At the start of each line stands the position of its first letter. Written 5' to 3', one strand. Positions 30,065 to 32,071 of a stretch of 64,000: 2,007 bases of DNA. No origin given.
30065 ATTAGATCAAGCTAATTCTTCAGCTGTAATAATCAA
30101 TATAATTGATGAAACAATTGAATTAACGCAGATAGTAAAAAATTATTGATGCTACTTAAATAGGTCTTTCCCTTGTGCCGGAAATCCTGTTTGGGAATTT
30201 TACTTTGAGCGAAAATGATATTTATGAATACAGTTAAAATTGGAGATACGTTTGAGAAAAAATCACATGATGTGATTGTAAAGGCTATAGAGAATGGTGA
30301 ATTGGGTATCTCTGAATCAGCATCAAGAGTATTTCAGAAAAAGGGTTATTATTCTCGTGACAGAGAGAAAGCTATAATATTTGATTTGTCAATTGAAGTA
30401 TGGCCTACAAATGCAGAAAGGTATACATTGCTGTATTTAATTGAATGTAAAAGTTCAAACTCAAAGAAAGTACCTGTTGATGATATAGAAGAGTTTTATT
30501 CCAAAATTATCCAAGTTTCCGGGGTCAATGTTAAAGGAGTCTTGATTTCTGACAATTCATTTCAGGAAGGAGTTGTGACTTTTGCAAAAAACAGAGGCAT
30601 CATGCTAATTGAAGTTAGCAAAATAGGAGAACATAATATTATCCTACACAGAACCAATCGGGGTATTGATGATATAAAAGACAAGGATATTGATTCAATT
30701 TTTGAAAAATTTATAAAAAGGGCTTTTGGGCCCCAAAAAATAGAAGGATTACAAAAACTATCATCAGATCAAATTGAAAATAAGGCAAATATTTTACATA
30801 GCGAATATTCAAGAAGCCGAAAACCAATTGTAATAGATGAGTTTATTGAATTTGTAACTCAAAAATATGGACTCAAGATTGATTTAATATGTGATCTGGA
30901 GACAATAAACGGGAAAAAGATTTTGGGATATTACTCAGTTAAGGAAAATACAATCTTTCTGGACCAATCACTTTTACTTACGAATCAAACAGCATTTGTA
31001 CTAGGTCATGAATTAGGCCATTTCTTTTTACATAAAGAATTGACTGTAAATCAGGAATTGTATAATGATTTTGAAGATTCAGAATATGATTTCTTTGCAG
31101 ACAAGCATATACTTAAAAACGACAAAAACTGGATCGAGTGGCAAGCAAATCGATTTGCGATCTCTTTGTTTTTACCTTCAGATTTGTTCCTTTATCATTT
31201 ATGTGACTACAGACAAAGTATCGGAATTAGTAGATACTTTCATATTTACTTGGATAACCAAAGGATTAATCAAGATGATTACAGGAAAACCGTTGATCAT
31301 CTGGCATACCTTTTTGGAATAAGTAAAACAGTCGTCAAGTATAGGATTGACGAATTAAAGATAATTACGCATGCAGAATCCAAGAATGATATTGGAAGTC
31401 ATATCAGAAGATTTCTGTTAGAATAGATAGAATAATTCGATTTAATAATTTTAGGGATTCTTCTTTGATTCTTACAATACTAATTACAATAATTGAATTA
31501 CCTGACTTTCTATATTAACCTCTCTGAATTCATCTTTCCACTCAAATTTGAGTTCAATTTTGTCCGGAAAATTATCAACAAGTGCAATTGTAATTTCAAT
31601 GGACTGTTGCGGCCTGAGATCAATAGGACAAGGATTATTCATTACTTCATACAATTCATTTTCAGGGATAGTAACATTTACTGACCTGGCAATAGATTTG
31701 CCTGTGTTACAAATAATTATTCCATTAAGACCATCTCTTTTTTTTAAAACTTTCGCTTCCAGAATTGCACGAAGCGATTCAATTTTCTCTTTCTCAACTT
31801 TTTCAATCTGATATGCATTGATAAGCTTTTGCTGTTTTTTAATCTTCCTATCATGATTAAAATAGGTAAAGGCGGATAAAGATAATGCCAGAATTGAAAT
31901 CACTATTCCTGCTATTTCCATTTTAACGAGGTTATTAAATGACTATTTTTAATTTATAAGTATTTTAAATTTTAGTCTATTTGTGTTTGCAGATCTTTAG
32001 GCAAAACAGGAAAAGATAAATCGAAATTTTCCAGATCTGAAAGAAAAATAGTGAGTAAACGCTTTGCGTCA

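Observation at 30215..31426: Mrr-like nuclease fused to an ImmA/IrrE zinc peptidase with no cognate HTH repressor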

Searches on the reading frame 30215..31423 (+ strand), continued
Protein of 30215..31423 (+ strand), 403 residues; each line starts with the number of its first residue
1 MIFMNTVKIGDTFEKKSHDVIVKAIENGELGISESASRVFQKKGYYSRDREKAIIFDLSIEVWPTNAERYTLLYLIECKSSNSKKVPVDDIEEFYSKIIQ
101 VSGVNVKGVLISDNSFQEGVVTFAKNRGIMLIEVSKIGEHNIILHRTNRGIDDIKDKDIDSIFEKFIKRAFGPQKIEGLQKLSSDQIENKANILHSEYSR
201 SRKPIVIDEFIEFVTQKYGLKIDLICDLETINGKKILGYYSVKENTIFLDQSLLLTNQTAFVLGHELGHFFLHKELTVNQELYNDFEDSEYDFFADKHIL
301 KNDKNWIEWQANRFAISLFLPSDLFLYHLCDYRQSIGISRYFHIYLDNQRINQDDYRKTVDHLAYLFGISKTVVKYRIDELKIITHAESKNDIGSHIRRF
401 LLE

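Call 89: fold_search(model_id=the predicted structure, library=viral)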
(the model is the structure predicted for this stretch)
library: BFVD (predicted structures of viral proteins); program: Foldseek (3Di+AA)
matches with E <= 10: 674; with E <= 0.001: 3
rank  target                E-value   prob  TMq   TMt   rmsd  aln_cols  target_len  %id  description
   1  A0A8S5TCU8            1.3e-05  1.00  0.33  0.63   5.4       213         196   14  IrrE N-terminal-like domain [Siphoviridae sp. ctw757]
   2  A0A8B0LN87            4.2e-04  1.00  0.21  0.52   5.7       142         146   13  Uncharacterized protein [uncultured archaeal virus]
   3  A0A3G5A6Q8            8.4e-04  0.94  0.23  0.29  22.2       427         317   14  Uncharacterized protein [Hyperionvirus sp.]
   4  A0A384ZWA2            1.7e-03  1.00  0.20  0.45   8.9       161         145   10  Putative MmcB-like DNA repair protein [Dickeya phage vB_DsoM_JA13]
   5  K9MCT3                1.9e-03  0.94  0.21  0.29  20.8       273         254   15  (no name in the UniProt tables at hand)
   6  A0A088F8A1            2.1e-03  1.00  0.21  0.47   5.3       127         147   12  (no name in the UniProt tables at hand)
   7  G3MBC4                2.8e-03  0.92  0.21  0.27  10.7       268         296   13  Gp54 [Bacillus phage G]
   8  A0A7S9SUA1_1          3.0e-03  0.54  0.21  0.13  23.9       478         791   12  Uncharacterized protein [Virus NIOZ-UU157]
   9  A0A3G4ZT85            3.4e-03  0.99  0.22  0.36  20.1       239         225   11  Uncharacterized protein [Edafosvirus sp.]
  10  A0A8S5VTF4            4.2e-03  0.99  0.21  0.37  18.6       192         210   12  Uncharacterized protein [Ackermannviridae sp.]
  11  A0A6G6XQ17            4.5e-03  1.00  0.23  0.31   9.1       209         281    8  (no name in the UniProt tables at hand)
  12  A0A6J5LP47            4.7e-03  0.57  0.16  0.19  22.7       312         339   13  Uncharacterized protein [uncultured Caudovirales phage]
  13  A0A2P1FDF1            5.3e-03  0.96  0.21  0.41  12.3       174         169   14  (no name in the UniProt tables at hand)
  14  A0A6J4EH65            6.3e-03  0.97  0.19  0.36  15.9       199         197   12  (no name in the UniProt tables at hand)
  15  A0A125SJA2            6.3e-03  0.95  0.19  0.24  16.9       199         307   12  (no name in the UniProt tables at hand)
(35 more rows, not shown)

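Call 98: get_annotated_region(hit=H1, flank=6000)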
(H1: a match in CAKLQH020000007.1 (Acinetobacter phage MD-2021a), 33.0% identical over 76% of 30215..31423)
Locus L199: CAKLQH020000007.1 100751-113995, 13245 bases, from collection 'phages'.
description: Acinetobacter phage MD-2021a strain 5899STDY8049191 genome assembly, contig: ERS3583567SCcontig000007, whole genome shotgun sequence.
organism: Acinetobacter phage MD-2021a (NCBI taxid 2899278)
taxonomy: Viruses; Duplodnaviria; Heunggongvirae; Uroviricota; Caudoviricetes
host: -; source: not known; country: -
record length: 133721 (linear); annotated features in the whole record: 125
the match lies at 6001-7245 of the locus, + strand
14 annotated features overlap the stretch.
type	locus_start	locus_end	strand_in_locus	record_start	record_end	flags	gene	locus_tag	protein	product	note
CDS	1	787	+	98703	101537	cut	nrdA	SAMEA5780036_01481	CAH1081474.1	ribonucleoside-diphosphate reductase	-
CDS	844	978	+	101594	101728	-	-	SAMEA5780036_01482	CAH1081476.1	Uncharacterised protein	-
CDS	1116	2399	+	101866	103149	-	nrdB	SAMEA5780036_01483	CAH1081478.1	ribonucleotide-diphosphate reductase subunit beta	-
CDS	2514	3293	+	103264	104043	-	hcpC_2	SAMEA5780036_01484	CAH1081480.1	Putative beta-lactamase hcpC precursor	-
CDS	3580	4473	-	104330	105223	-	yddE_3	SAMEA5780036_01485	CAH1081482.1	phenazine biosynthesis protein PhzF family protein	-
CDS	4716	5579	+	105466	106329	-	dmlR_10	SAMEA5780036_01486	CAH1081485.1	putative LysR family transcriptional regulator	-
CDS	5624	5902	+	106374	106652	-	-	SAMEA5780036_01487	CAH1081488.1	Uncharacterised protein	-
CDS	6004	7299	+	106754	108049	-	-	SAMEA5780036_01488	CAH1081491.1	Domain of uncharacterised function (DUF955)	-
CDS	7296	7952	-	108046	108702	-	-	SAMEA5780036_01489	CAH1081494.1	TetR family transcriptional regulator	-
CDS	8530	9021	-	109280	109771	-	rutF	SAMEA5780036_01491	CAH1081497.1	flavin:NADH reductase ycdH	-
CDS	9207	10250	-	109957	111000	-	metE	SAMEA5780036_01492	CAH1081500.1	5- methyltetrahydropteroyltriglutamate/homocysteine S-methyltransferase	-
CDS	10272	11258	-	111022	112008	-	-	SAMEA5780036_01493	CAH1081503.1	Domain of uncharacterised function (DUF1852)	-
CDS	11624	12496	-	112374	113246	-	gcvA_1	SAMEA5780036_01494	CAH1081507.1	putative transcriptional regulator of glycine cleavage system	-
CDS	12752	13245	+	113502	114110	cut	rhtC_3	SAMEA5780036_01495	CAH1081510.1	putative LysE type translocator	-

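Call 99: get_annotated_region(hit=H5, flank=6000)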
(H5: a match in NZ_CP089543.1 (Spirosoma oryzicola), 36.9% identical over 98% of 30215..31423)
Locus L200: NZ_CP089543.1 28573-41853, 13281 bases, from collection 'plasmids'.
description: Spirosoma oryzicola strain RHs26 plasmid unnamed5, complete sequence
organism: Spirosoma oryzicola (NCBI taxid 2898794)
taxonomy: Bacteria; Bacteroidota; Cytophagia; Cytophagales; Cytophagaceae; Spirosoma; Spirosoma oryzicola
host: -; source: Single cell,Surface layer of rice grains; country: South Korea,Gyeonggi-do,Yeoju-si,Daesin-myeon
typing (MOB-suite, as given by PLSDB): non-mobilizable; replicon rep_cluster_1111
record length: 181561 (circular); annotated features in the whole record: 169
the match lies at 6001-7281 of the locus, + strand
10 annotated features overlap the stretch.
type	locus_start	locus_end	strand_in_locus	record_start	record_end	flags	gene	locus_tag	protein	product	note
CDS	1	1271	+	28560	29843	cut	-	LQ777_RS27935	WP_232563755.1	HlyD family efflux transporter periplasmic adaptor subunit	-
CDS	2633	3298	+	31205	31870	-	-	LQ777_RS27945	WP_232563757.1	recombinase family protein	GO:0006310 - DNA recombination [Evidence IEA]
CDS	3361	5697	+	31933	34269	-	-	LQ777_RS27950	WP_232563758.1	ATP-binding protein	-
CDS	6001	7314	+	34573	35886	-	-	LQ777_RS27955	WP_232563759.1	ImmA/IrrE family metallo-endopeptidase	-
CDS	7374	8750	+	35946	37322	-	-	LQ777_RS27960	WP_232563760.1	hypothetical protein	-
CDS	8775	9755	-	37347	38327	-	-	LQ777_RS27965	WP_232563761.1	hypothetical protein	-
CDS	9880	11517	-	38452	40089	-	-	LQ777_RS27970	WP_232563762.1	competence protein CoiA family protein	-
CDS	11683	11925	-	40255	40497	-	-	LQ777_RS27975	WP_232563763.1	hypothetical protein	-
CDS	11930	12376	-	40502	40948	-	-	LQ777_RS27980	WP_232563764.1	hypothetical protein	-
CDS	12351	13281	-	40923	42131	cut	-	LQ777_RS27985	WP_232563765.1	hypothetical protein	-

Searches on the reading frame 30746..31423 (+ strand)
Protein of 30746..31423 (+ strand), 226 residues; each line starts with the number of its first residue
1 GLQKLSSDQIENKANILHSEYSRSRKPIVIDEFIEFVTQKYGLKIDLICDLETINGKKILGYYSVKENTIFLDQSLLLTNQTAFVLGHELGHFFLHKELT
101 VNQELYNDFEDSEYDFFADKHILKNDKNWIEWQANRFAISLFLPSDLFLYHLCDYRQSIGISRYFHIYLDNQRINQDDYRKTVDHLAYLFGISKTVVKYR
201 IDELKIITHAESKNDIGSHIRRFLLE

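Call 39: find_homologous_proteins(query=window:30746-31423:+, max_evalue=0.00001)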
Query window:30746-31423:+ (226 aa): 33 proteins with E <= 0.00001 among 178 candidates.
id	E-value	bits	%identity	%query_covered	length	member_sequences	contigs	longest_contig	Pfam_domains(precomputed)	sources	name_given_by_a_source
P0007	2.9e-129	448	89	100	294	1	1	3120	PF06114.20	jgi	-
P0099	2.4e-76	275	58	98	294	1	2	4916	PF06114.20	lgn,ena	-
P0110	6.5e-75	270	58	100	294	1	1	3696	PF06114.20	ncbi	-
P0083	8.7e-75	270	56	100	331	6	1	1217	PF06114.20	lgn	-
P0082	4.0e-67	244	51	100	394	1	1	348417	PF06114.20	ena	-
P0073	1.6e-63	233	54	96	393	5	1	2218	PF06114.20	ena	-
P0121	4.4e-62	228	61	74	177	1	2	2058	PF06114.20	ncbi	-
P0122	3.3e-55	206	43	100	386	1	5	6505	PF06114.20,PF04471.19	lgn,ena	-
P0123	3.8e-54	202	41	100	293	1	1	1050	PF06114.20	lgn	-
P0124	1.3e-50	191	45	93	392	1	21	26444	PF06114.20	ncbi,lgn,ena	-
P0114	1.2e-48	184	45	95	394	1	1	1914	PF06114.20,PF04471.19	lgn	-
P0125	4.8e-48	182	56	68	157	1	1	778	PF06114.20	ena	-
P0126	6.8e-48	182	45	92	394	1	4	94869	PF06114.20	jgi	-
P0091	4.1e-47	179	45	93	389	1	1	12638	PF06114.20,PF04471.19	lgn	-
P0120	1.2e-46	178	44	92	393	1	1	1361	PF06114.20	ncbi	-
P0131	4.6e-35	140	36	100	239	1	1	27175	PF06114.20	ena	-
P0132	1.2e-29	122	33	100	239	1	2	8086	PF06114.20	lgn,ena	-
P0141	3.6e-18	84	29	90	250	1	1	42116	PF06114.20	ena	-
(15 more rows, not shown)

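Call 41: find_encoding_contigs(protein=P0131, flank=5000, max_places=3)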
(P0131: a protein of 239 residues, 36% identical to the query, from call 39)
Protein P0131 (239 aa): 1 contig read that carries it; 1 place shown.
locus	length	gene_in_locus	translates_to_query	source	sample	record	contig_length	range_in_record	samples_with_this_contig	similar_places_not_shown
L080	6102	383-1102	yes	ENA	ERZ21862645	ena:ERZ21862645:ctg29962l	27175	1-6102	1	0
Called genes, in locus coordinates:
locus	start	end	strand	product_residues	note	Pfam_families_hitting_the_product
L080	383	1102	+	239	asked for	PF06114:Peptidase_M78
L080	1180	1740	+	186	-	PF13567:DUF4131 (faint)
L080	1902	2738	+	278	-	-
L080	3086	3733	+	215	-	-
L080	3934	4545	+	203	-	PF18734:HEPN_AbiU2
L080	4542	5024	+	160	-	-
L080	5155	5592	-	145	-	PF01797:Y1_Tnp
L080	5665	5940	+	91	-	-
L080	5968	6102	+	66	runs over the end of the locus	-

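Call 42: find_encoding_contigs(protein=P0141, flank=5000, max_places=3)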
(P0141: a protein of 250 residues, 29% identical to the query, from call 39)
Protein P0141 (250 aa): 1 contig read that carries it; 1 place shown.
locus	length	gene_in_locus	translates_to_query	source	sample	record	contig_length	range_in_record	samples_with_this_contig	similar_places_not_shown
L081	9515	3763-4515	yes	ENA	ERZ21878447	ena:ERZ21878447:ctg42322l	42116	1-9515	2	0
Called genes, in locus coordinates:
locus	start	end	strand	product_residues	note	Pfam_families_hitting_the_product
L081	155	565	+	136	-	-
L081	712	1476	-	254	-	-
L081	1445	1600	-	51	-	-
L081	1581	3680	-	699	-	PF00176:SNF2-rel_dom, PF00271:Helicase_C (weak)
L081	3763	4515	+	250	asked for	PF06114:Peptidase_M78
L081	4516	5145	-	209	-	-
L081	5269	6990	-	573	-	-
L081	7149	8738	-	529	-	-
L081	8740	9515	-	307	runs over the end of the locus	-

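Call 43: find_encoding_contigs(protein=P0132, flank=5000, max_places=3)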
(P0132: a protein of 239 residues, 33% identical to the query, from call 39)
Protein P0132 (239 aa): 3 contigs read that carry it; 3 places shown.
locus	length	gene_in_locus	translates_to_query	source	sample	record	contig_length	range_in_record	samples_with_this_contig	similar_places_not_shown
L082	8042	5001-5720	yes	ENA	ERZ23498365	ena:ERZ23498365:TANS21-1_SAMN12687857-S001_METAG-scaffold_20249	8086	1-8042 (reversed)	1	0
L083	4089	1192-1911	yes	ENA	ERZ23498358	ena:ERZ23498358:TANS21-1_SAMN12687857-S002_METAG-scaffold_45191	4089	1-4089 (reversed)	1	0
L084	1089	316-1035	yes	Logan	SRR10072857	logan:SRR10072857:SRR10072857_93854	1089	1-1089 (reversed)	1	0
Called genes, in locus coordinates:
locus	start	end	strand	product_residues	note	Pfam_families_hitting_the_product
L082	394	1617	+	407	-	PF08495:FIST, PF10442:FIST_C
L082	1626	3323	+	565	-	PF08448:PAS_4 (weak), PF12860:PAS_7, PF00512:HisKA, PF02518:HATPase_c, PF00072:Response_reg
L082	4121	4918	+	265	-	-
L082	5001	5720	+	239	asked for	PF06114:Peptidase_M78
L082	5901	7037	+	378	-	-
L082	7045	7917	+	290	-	PF04471:Mrr_cat (weak)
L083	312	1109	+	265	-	-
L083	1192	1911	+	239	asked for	PF06114:Peptidase_M78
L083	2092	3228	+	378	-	-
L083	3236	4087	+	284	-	?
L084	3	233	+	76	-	?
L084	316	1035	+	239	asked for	PF06114:Peptidase_M78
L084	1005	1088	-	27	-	?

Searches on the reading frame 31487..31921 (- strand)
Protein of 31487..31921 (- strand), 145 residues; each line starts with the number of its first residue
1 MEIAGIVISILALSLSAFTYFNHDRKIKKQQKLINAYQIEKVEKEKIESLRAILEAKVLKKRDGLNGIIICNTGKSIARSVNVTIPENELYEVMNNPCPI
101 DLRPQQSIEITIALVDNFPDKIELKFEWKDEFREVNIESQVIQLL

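Call 3: search_protein_families(library=pfam, proteins=[window:31487-31921:-], max_evalue=0.1)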
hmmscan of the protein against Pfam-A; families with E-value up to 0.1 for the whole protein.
window:31487-31921:- (145 aa): 0 families

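Call 4: search_protein_families(library=padloc, proteins=[window:31487-31921:-], max_evalue=0.1)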
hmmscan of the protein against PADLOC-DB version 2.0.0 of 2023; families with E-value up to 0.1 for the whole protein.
window:31487-31921:- (145 aa): 0 families

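Call 7: search_protein_families(library=ncbifam, proteins=[window:31487-31921:-], max_evalue=1)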
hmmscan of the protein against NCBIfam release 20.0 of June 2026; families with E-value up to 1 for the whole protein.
window:31487-31921:- (145 aa): 2 families
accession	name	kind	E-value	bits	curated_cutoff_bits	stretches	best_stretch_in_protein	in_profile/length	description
NF041622.1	KwaA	equivalog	0.033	14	100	1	7-51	47-89/182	anti-phage protein KwaA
NF050124.2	chryseobasin_RiPP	equivalog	0.13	12.9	50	1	6-57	7-56/71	MNIO class RiPP chryseobasin precursor ChrA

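Call 63: search_protein_families(library=phrogs, proteins=[window:31487-31921:-], max_evalue=0.01)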
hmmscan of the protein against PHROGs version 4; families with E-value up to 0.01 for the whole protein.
window:31487-31921:- (145 aa): 1 family
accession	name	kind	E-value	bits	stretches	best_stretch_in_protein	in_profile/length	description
phrog_6723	-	unknown function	2.3e-08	35.1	1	4-141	10-156/159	-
